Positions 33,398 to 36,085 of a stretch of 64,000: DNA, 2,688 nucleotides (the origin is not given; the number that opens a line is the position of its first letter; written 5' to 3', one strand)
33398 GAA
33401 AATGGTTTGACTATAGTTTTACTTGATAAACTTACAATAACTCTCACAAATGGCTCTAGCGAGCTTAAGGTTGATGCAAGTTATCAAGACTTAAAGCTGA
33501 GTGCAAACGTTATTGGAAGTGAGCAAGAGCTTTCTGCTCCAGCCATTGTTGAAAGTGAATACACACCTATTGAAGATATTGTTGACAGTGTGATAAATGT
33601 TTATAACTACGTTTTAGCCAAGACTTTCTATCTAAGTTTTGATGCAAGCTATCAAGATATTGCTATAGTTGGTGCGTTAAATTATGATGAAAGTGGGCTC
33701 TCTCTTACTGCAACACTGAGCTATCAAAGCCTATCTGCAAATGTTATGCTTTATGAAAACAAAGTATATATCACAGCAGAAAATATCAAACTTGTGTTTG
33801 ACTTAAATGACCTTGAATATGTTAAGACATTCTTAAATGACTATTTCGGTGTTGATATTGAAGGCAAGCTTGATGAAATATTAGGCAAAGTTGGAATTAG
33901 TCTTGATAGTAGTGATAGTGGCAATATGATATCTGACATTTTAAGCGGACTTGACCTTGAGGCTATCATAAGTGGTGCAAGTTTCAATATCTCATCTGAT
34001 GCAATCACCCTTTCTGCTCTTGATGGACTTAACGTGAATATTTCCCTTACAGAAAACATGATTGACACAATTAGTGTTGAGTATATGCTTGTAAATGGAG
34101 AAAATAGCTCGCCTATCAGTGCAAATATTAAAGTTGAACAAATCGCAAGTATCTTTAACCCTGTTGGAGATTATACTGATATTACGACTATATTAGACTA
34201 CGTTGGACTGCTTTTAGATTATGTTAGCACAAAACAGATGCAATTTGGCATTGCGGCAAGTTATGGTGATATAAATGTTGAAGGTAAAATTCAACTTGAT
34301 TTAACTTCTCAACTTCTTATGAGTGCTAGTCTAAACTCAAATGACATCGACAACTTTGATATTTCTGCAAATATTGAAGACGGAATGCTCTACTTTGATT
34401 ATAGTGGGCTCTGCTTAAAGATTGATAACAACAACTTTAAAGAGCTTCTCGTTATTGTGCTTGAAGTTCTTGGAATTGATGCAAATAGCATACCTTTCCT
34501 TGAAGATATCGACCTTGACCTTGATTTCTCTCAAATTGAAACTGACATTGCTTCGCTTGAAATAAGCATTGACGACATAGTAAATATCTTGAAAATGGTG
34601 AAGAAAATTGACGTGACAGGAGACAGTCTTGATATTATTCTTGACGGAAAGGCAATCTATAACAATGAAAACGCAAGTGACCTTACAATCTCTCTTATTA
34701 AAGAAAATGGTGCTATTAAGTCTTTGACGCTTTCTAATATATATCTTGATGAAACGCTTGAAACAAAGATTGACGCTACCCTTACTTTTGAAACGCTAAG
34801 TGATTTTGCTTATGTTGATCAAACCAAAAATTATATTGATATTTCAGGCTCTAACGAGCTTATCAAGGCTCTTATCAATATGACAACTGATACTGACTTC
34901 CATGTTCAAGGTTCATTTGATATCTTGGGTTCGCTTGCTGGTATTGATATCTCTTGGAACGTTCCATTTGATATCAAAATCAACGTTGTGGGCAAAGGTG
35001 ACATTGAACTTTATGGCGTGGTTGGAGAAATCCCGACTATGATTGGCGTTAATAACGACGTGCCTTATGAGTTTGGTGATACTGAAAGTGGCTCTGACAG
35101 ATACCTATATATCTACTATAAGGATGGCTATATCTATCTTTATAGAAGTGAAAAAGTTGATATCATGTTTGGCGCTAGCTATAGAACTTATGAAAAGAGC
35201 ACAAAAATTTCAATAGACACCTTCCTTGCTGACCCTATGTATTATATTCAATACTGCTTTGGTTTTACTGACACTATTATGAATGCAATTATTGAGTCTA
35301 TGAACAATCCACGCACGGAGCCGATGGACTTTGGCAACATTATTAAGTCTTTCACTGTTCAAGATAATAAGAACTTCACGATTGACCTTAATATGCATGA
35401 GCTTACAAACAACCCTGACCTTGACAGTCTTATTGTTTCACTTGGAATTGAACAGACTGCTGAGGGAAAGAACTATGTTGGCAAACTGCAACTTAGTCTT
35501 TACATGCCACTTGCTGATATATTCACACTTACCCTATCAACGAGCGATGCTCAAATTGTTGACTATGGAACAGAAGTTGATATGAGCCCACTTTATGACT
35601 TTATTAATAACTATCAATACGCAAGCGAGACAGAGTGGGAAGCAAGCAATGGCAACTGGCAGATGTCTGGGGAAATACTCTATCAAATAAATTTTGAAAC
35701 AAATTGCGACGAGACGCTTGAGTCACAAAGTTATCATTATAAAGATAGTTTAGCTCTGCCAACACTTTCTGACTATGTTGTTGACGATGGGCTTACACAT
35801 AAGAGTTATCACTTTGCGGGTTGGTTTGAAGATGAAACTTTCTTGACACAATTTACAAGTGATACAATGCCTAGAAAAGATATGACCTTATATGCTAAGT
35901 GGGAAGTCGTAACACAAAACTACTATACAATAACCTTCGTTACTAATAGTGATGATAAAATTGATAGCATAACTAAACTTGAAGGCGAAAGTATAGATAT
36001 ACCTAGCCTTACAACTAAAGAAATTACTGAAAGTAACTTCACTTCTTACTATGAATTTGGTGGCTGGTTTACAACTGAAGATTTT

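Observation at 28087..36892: Three-gene operon encoding a 2,328-aa modular surface protein and a membrane partner with no assignable system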

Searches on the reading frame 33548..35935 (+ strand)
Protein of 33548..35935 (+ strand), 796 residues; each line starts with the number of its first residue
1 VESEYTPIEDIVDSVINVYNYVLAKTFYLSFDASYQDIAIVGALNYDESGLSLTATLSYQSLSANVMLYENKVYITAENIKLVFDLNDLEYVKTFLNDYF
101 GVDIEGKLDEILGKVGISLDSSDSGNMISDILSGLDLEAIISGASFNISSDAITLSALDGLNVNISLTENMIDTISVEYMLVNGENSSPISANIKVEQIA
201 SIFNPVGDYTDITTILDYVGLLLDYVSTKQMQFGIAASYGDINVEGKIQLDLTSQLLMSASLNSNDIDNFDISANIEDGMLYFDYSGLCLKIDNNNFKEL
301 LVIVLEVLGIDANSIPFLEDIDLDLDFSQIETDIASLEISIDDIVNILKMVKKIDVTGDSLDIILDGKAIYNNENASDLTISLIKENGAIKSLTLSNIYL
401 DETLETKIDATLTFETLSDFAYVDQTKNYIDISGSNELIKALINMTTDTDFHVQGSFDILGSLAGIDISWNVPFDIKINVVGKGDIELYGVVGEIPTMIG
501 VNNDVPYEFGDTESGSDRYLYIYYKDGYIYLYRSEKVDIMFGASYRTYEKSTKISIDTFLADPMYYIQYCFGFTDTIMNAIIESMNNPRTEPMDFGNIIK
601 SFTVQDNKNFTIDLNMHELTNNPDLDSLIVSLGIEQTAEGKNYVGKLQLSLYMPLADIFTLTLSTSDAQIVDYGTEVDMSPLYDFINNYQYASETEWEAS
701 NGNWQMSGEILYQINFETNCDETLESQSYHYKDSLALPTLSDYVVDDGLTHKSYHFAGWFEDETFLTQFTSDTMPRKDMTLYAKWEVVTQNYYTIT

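Call 42: predict_structure(alignment_id=A1)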
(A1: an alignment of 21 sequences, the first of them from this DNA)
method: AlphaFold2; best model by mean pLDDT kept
length: 796 residues; sequences in the alignment: 21
mean_pLDDT: 81.6   pTM: 0.58
mean pLDDT of the five models: 81.6, 81.3, 81.1, 78.2, 78.2
residues with pLDDT >= 90: 204; 70-90: 474; 50-70: 92; < 50: 26
segments of 3 or more residues with pLDDT < 50: 115-125, 127-129
pLDDT, mean of each block of 10 residues (from residue 1): 58 76 82 87 88 88 87 88 86 76 64 46 46 53 70 76 84 86 69 89 85 87 84 90 90 85 85 87 88 79 66 59 55 54 76 89 90 88 90 90 81 91 88 86 77 89 79 92 84 87 81 84 93 88 83 87 85 80 71 82 89 87 82 88 89 74 87 86 92 89 88 88 85 84 85 91 89 84 90 70
secondary structure, 60 per line:
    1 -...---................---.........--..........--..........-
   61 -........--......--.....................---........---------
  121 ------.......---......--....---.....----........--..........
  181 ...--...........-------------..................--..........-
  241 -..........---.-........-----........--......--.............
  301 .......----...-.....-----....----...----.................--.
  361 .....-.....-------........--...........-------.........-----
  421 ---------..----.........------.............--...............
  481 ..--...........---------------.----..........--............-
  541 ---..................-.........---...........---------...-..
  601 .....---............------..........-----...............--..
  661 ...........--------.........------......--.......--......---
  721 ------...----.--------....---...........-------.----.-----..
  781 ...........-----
elements in order (helices of 4 or more, strands of 3 or more residues): H8-23 E27-35 E38-47 E50-59 E62-69 E72-77 E80-85 H86-100 H104-111 H127-133 H137-142 E145-148 E152-156 E161-168 E171-183 E186-196 H212-227 E230-239 E242-251 E257-264 E270-277 E280-285 E288-293 H294-307 H316-320 H341-350 E351-357 E360-365 H367-371 E379-386 E389-399 E407-415 H436-444 E451-463 E466-482 E485-495 E516-525 E528-539 E544-555 H556-561 H563-571 H575-585 E599-605 E609-615 H616-620 E627-636 E642-656 E659-671 H680-688 E695-700 E703-709 E712-717 E727-729 E743-746 E750-760 E779-791
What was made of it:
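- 30053..34753 (+): Rod of eight ~180-210-aa modules. M1 is aa 50-247, M2 248-445, M3 446-626, M4 627-835, M5 836-1033, M6 1034-1214, M7 1215-1422 and M8 1423-1616. M7 and M8 were modelled as helix + 6 strands + lid helices + 5 strands (call 42).
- Each of its three modules reads helix + 6 strands + lid + 5 strands (call 42). The lid segments of the rod modules are modelled with low confidence and may be flexible (call 42).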

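Call 44: fold_search(model_id=the predicted structure, library=pdb)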
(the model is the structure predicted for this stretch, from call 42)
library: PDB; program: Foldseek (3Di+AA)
matches with E <= 10: 915; with E <= 0.001: 20
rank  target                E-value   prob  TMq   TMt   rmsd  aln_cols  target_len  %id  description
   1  3rfz_E                5.6e-05  0.23  0.06  0.06  39.5       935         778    5  Crystal structure of the FimD usher bound to its cognate FimC:FimH substrate (released 2011-06-01)
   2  9dc4_B                7.4e-05  0.92  0.09  0.12  28.4       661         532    6  Transferrin Binding Protein A in complex with transferrin binding protein B, transferrin and globular domain of TonB (released 2026-03-04)
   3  2w7q_B                1.3e-04  1.00  0.13  0.39   8.7       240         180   11  Structure of Pseudomonas aeruginosa LolA (released 2009-12-29)
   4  4o4u_A                1.6e-04  0.75  0.08  0.11  30.0       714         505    7  Crystal structure of the vaccine antigen Transferrin Binding Protein B (TbpB) mutant Trp-176-Ala from Haemophilus para (released 2015-01-14)
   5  4o4u_D                1.7e-04  0.75  0.08  0.12  29.4       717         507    8  Crystal structure of the vaccine antigen Transferrin Binding Protein B (TbpB) mutant Trp-176-Ala from Haemophilus para (released 2015-01-14)
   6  3rfz_B                2.2e-04  0.18  0.06  0.06  38.1       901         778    6  Crystal structure of the FimD usher bound to its cognate FimC:FimH substrate (released 2011-06-01)
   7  4o4x_B                2.6e-04  0.84  0.09  0.13  28.5       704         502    9  Crystal structure of the vaccine antigen Transferrin Binding Protein B (TbpB) double mutant Tyr-167-Ala and Trp-176-Al (released 2015-01-14)
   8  4o4u_B                3.6e-04  0.66  0.10  0.14  31.1       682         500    7  Crystal structure of the vaccine antigen Transferrin Binding Protein B (TbpB) mutant Trp-176-Ala from Haemophilus para (released 2015-01-14)
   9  9clt_B                4.1e-04  0.72  0.09  0.12  28.2       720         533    6  Transferrin Binding Protein A in complex with transferrin binding protein B and transferrin (iron bound to N lobe only (released 2026-03-11)
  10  9pa8_B                4.3e-04  0.38  0.08  0.10  32.1       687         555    8  NmTbpB and Tf protein complex (released 2026-03-04)
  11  9nhq_B                5.2e-04  0.75  0.09  0.12  28.1       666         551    6  The cryo-EM structure of NmTbpA and NmTbpB in a complex (released 2026-03-04)
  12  6ap4_D                5.2e-04  0.35  0.07  0.11  25.3       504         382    8  Crystal structure of the DNA polymerase III subunit beta from Acinetobacter baumannii (released 2017-12-20)
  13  9azz_A                5.5e-04  1.00  0.14  0.42   7.9       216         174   12  Crystal structure of outer membrane lipoprotein carrier protein (LolA) from Ehrlichia ruminantium (released 2024-03-20)
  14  9fw9_D                6.1e-04  0.33  0.08  0.09  39.0       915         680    7  Cryo-EM structure of the type 1 pilus assembly platform as part of the FimA-bound chaperone-usher pilus complex (FimDH (released 2025-06-04)
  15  7z6w                  7.0e-04  1.00  0.13  0.38   8.4       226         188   11  Complex of E. coli LolA and lipoprotein (released 2022-09-07)
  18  3m4w_C                8.9e-04  1.00  0.13  0.28  19.5       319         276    9  Structural basis for the negative regulation of bacterial stress response by RseB (released 2010-05-05)
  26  3m4w_A                2.0e-03  0.99  0.12  0.27  20.3       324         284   11  Structural basis for the negative regulation of bacterial stress response by RseB (released 2010-05-05)
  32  3mha_A                2.4e-03  1.00  0.14  0.43   8.5       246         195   10  Crystal structure of LprG from Mycobacterium tuberculosis bound to PIM (released 2010-09-01)
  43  3m4w_D                3.7e-03  0.99  0.13  0.29  19.5       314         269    8  Structural basis for the negative regulation of bacterial stress response by RseB (released 2010-05-05)
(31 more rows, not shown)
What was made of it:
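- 30053..34753 (+): Foldseek on the whole aa 1215-2010 fragment: LolA 2w7q, 9azz and 7z6w, LprG and RseB at probability 1.0 (call 44).
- Foldseek hits for that fragment are LolA from four species, LprG and RseB, all at probability 1.0 (call 44).
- Tried and rejected: TbpB, usher and porin Foldseek hits for the multi-domain fragment have TM-scores of 0.06-0.15 and were disregarded (call 44).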

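Call 63: search_protein_representatives(alignment_id=A3)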
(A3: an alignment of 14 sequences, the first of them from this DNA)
Query: 14 sequences, 688 profile positions. Proteins with E-value up to 0.001 (for the whole library): 843; up to 1e-10: 720; up to 1e-30: 451. The best 150 are listed.
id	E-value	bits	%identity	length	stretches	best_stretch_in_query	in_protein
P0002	0.0e+00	1175.4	-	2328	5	3-688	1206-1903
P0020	0.0e+00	1048.8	-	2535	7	1-687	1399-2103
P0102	0.0e+00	1034.9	-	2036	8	9-688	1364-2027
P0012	0.0e+00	1025.1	-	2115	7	6-687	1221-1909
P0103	0.0e+00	1021.7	-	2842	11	12-687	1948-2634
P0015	0.0e+00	1014.8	-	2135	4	8-688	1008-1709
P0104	4.5e-270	914.4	-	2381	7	7-687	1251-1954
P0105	1.5e-263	892.8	-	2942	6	26-688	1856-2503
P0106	1.9e-262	889.2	-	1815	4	2-688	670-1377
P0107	1.8e-256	869.5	-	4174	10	11-688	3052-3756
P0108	6.1e-255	864.4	-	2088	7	7-688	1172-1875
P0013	1.1e-252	856.9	-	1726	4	4-688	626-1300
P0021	3.1e-252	855.4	-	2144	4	1-688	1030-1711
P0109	4.6e-251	851.6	-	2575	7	9-687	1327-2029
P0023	3.5e-248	842.0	-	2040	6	8-688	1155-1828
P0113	4.1e-228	775.7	-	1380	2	9-688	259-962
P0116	2.9e-220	749.8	-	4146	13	10-687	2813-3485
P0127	3.0e-205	700.2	-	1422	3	6-688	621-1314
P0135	3.5e-191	653.6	-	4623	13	3-688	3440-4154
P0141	1.6e-184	631.7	-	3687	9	223-688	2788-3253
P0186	8.7e-153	526.8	-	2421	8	57-683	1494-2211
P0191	3.2e-147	508.4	-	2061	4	7-677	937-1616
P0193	1.7e-146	505.9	-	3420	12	9-684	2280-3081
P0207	3.2e-137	475.3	-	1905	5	9-685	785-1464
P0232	1.2e-118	413.9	-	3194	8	8-327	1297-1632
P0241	1.5e-109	383.9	-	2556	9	8-299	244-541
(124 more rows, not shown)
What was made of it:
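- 843 clusters at 50% identity (call 63).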

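Call 66: list_cluster_members(proteins=[P0103, P0107, P0116, P0135, P0141, P0193, P0232, P0241, P0113, P0186])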
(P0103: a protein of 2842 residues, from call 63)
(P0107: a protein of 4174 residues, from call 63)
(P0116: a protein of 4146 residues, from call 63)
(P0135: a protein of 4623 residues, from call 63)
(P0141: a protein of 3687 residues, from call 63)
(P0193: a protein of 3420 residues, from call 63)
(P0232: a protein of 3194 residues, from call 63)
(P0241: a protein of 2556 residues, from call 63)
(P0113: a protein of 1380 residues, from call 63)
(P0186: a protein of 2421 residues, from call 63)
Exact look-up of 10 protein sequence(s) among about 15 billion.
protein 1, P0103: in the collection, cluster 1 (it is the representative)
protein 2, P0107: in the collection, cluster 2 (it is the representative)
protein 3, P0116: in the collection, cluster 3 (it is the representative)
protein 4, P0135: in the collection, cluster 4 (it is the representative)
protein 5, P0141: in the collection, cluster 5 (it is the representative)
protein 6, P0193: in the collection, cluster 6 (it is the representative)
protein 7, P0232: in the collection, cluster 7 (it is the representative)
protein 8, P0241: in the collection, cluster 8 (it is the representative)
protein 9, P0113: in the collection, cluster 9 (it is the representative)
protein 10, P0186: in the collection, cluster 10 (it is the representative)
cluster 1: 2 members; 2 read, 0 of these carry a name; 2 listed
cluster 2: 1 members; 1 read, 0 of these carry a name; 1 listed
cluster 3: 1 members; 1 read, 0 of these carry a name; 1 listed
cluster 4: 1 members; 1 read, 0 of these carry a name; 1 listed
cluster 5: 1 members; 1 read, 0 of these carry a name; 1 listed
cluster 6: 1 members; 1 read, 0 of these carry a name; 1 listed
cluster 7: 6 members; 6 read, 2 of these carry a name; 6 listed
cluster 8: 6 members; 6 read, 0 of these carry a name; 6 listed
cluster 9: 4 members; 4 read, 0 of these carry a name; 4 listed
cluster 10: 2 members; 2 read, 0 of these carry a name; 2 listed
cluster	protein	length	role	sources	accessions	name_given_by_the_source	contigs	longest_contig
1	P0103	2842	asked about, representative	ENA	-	-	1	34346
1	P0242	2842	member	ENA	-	-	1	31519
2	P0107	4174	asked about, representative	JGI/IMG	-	-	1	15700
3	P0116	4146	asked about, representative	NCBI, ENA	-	-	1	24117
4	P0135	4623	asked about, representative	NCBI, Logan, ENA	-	-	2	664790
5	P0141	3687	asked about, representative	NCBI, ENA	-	-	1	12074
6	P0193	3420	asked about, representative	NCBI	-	-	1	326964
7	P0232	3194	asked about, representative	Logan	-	-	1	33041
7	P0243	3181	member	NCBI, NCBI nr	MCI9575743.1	MAG: hypothetical protein HFJ84_03525 [Clostridiales bacterium] | hypothetical protein [Clostridiales bacterium]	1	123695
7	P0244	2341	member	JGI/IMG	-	hypothetical protein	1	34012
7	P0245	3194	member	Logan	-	-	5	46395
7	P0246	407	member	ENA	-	-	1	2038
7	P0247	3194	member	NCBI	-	-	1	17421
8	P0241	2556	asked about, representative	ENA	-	-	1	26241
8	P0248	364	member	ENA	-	-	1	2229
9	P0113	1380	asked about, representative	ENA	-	-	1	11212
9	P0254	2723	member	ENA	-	-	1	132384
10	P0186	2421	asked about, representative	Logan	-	-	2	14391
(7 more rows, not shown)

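Call 67: find_encoding_contigs(protein=P0135, flank=8000, max_places=1)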
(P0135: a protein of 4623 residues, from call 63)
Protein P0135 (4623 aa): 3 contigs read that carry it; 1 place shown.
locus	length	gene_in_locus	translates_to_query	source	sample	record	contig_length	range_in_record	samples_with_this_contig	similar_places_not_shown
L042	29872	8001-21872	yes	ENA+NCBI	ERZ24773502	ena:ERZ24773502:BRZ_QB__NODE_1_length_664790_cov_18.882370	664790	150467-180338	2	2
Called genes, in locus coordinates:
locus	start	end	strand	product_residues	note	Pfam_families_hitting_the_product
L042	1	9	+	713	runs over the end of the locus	PF01869:BcrAD_BadFG (weak), PF05378:Hydant_A_N, PF01968:Hydantoinase_A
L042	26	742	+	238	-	-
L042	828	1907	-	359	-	PF01098:FTSW_RODA_SPOVE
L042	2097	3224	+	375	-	PF02540:NAD_synthase (weak), PF03054:tRNA_Me_trans, PF20259:tRNA_Me_trans_M, PF20258:tRNA_Me_trans_C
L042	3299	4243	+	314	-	PF03033:Glyco_transf_28, PF04101:Glyco_tran_28_C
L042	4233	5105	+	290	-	PF01565:FAD_binding_4, PF02873:MurB_C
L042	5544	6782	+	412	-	PF00091:Tubulin, PF12327:FtsZ_C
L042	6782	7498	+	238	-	PF00899:ThiF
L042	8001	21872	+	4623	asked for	PF09479:Flg_new (weak)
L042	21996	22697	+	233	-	PF02463:SMC_N (faint), PF00005:ABC_tran, PF13304:AAA_21 (faint)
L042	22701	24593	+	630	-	PF02687:FtsX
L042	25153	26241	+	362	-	PF01546:Peptidase_M20, PF07687:M20_dimer (weak)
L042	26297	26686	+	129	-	PF01029:NusB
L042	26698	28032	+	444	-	PF13742:tRNA_anti_2, PF01336:tRNA_anti-codon, PF02601:Exonuc_VII_L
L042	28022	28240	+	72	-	PF02609:Exonuc_VII_S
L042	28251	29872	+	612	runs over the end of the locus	PF13292:DXP_synthase_N, PF02779:Transket_pyr, PF02780:Transketolase_C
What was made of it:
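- One fused family member lies next to an ABC ATPase and an FtsX/MacB-type permease, the permease type of LolCDE (call 67).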

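Call 68: find_encoding_contigs(protein=P0193, flank=8000, max_places=1)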
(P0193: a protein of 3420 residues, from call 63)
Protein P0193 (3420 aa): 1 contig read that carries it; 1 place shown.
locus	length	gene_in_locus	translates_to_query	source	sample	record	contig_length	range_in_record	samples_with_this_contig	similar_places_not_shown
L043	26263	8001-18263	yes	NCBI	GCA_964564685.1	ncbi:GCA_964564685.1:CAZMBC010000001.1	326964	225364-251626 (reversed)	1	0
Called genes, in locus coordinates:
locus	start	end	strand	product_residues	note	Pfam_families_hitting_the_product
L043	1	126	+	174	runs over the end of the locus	PF06866:DUF1256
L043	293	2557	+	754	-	PF00004:AAA, PF17862:AAA_lid_3, PF01434:Peptidase_M41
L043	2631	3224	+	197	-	-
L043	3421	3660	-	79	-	-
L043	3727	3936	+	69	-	PF13560:HTH_31 (weak), PF12844:HTH_19, PF01381:HTH_3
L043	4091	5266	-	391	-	-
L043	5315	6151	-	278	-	PF00483:NTP_transferase, PF12804:NTP_transf_3 (weak)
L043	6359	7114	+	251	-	-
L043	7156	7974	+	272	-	-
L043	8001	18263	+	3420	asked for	-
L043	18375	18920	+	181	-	PF00210:Ferritin (faint), PF02915:Rubrerythrin, PF21349:RUBY_RBDX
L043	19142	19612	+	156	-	-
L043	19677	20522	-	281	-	PF02645:DegV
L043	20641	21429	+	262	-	PF04002:RadC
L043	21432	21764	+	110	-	PF12647:RNHCP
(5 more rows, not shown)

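Call 69: find_encoding_contigs(protein=P0254, flank=8000, max_places=1)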
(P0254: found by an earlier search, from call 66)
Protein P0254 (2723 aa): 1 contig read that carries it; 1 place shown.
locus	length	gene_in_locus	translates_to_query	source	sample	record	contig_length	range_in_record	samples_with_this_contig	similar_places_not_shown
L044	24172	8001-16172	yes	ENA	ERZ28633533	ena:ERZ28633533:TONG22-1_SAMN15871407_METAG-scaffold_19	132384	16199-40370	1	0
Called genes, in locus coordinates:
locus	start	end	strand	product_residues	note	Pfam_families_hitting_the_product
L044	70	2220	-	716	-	PF09371:Tex_N, PF22706:Tex_central_region, PF16921:Tex_YqgF, PF14639:YqgF, PF14635:HHH_7, PF12836:HHH_3, PF17674:HHH_9, PF00575:S1, +1 more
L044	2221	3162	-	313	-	-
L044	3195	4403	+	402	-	PF00817:IMS, PF11799:IMS_C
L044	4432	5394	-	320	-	PF01946:Thi4 (faint), PF00070:Pyr_redox (faint), PF00890:FAD_binding_2 (weak), PF01266:DAO (faint), PF07992:Pyr_redox_2, PF12831:FAD_oxidored, PF13738:Pyr_redox_3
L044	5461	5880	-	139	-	PF00380:Ribosomal_S9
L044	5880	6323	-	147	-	PF00572:Ribosomal_L13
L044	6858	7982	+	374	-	-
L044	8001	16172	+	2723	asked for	PF09479:Flg_new (weak)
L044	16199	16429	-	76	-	PF03776:MinE (weak)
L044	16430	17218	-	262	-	PF00142:Fer4_NifH (faint), PF01656:CbiA, PF02374:ArsA_ATPase, PF06564:CBP_BcsQ (faint), PF09140:MipZ, PF10609:ParA, PF13614:AAA_31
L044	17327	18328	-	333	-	PF00022:Actin, PF06723:MreB_Mbl, PF11104:PilM_2 (faint), PF14450:FtsA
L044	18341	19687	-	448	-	PF13365:Trypsin_2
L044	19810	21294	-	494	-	PF02541:Ppx-GppA, PF21447:Ppx-GppA_III (weak)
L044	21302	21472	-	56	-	PF00037:Fer4, PF13237:Fer4_10, PF14697:Fer4_21, PF12838:Fer4_7, PF13187:Fer4_9, PF25160:LdpA_Fe-S-bd, PF00037:Fer4, PF12837:Fer4_6, +11 more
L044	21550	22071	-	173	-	PF01925:TauE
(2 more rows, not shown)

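Call 70: find_encoding_contigs(protein=P0243, flank=8000, max_places=1)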
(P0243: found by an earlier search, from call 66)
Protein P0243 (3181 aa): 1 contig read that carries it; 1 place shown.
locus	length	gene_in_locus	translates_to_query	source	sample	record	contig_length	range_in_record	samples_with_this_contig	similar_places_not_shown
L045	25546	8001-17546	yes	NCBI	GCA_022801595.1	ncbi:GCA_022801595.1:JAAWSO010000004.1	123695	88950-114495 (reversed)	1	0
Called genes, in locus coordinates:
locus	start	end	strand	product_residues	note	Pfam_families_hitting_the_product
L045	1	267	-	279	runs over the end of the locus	PF01171:ATP_bind_3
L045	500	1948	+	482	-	PF01235:Na_Ala_symp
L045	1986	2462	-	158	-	-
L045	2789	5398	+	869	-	PF00403:HMA, PF00122:E1-E2_ATPase, PF00702:Hydrolase, PF08282:Hydrolase_3 (faint), PF00403:HMA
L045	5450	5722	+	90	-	PF02583:Trns_repr_metal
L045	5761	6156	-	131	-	PF13560:HTH_31 (weak), PF12844:HTH_19, PF01381:HTH_3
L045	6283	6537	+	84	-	PF01381:HTH_3 (faint)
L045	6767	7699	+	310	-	PF00291:PALP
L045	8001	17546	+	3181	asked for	-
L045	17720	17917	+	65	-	PF11007:CotJA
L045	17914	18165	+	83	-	PF12652:CotJB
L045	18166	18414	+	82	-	PF05067:Mn_catalase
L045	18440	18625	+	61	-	-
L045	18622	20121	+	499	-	PF00239:Resolvase, PF07508:Recombinase, PF13408:Zn_ribbon_recom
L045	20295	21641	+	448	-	PF01266:DAO, PF00355:Rieske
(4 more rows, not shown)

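Call 81: search_solved_structures(query=A3, max_evalue=10)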
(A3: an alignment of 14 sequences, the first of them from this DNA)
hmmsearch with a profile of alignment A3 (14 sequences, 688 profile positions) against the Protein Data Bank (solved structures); distinct sequences matched with E-value up to 10: 2.
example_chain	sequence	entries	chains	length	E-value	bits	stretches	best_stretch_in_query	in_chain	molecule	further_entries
2oto_A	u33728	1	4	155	0.038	15.7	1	281-404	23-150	M protein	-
8g3a_D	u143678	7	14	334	1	10.9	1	49-141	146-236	Sensor protein BceS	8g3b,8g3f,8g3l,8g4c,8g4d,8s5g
